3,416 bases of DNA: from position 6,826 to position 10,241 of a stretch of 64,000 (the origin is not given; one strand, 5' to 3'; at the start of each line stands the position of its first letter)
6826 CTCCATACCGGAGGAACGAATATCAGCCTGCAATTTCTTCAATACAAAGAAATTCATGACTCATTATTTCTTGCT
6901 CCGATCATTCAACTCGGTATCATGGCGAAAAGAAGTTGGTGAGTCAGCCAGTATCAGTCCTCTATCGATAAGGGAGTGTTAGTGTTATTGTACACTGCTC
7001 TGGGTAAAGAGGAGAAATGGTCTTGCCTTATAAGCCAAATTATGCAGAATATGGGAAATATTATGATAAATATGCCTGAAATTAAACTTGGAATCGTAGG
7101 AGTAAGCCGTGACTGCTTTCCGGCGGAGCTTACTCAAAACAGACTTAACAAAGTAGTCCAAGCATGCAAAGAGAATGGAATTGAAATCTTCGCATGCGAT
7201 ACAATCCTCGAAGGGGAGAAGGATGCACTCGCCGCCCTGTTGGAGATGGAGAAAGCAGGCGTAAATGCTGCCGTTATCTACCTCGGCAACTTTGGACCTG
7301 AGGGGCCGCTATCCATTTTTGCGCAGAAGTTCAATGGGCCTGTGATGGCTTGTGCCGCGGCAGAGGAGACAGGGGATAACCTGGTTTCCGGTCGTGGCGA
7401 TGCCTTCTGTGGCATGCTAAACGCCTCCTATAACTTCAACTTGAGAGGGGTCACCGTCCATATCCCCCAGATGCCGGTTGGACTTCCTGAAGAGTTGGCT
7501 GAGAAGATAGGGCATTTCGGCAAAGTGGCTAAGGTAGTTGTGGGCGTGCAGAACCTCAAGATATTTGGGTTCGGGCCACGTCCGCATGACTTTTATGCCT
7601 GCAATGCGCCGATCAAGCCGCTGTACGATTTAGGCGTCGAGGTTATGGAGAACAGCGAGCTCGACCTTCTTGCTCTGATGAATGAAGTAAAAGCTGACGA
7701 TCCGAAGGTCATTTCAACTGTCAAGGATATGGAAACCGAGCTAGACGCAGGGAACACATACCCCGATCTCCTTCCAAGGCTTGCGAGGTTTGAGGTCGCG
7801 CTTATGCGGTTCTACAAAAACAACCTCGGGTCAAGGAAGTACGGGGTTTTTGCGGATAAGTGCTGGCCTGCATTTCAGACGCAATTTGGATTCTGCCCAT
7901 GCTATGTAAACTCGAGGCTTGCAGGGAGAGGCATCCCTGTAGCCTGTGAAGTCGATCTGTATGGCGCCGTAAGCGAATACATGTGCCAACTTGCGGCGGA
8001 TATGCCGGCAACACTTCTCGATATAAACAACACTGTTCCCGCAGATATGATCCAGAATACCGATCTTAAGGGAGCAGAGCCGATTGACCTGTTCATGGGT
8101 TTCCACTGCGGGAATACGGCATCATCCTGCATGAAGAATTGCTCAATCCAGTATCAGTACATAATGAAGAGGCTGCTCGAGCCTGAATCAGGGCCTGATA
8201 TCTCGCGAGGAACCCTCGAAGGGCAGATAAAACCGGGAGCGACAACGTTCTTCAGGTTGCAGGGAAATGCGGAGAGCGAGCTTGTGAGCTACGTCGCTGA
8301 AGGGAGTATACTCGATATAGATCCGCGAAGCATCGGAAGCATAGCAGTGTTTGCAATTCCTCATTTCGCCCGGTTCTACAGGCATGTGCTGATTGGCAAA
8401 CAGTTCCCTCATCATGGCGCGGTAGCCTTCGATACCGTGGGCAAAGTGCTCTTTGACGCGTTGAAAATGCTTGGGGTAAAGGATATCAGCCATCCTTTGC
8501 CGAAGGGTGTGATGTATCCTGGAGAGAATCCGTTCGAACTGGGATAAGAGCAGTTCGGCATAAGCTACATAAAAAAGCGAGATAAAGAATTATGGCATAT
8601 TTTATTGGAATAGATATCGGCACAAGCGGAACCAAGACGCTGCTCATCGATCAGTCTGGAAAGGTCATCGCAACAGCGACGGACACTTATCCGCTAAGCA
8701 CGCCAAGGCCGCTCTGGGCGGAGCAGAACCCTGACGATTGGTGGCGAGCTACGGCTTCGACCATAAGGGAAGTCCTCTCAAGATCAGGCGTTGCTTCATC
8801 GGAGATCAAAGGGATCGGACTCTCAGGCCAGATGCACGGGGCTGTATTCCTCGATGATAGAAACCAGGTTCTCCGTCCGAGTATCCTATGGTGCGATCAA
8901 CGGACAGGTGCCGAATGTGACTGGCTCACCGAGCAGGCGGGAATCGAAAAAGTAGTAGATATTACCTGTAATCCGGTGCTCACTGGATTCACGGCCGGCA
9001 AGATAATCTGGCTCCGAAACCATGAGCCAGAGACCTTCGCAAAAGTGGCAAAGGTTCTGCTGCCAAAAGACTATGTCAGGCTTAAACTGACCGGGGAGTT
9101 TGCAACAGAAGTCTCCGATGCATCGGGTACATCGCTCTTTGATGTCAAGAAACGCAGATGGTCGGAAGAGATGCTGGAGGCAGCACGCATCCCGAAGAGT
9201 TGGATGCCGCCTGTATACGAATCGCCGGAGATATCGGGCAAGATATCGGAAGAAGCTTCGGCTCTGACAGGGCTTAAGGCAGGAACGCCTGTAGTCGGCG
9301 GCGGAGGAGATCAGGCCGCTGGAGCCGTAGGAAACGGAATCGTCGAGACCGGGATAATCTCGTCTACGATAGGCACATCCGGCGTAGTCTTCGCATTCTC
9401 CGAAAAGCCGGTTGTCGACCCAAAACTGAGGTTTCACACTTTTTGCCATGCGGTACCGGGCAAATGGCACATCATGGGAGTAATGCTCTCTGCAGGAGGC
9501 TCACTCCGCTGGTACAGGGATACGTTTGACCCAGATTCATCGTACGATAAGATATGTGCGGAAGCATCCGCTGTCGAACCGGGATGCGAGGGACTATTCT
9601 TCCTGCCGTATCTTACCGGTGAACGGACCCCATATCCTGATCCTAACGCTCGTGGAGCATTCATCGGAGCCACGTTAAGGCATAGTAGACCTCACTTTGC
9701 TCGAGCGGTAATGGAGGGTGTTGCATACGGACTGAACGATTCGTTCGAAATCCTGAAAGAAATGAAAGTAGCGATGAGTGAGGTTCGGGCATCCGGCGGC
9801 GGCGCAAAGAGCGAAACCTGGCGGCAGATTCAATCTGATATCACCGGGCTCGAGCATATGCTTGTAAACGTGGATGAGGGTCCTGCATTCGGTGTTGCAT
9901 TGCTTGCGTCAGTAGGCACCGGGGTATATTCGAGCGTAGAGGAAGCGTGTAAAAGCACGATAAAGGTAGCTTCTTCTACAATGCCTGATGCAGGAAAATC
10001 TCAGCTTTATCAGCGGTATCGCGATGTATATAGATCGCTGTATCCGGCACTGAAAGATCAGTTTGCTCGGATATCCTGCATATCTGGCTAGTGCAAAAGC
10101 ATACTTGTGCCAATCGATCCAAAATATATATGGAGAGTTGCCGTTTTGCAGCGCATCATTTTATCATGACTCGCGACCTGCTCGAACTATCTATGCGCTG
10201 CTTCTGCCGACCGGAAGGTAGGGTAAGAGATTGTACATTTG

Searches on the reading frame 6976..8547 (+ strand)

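Call 80: search_protein_families(library=pfam, proteins=[window:6976-8547:+], max_evalue=0.00001)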
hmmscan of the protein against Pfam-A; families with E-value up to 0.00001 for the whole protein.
window:6976-8547:+ (523 aa): 1 family
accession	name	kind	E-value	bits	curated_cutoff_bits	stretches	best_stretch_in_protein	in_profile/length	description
PF02952.23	Fucose_iso_C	-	1.1e-23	83.9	29.3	1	376-502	2-138/143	L-fucose isomerase, C-terminal domain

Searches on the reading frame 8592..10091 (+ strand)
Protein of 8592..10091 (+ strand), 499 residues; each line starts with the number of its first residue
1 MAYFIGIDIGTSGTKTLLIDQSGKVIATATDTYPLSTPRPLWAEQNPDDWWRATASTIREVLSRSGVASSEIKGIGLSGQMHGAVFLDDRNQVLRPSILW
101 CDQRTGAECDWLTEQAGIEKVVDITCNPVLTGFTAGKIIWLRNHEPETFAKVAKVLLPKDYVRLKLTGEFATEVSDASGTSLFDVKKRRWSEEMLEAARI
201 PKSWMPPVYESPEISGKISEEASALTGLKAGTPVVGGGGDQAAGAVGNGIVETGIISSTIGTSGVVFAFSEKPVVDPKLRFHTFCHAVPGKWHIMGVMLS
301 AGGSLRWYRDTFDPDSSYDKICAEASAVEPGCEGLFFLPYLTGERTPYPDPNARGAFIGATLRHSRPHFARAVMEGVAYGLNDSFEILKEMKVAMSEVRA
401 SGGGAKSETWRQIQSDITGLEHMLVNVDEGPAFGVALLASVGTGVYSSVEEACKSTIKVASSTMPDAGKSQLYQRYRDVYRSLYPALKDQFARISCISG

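Call 80: search_protein_families(library=pfam, proteins=[window:8592-10091:+], max_evalue=0.00001)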
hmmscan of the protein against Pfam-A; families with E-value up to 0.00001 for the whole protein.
window:8592-10091:+ (499 aa): 2 families
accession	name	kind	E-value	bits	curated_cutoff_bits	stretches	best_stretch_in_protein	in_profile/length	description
PF00370.27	FGGY_N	-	2.5e-83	279.9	28.8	1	3-247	1-245/245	FGGY family of carbohydrate kinases, N-terminal domain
PF02782.22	FGGY_C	-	1.2e-35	123.5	27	1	259-441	4-196/198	FGGY family of carbohydrate kinases, C-terminal domain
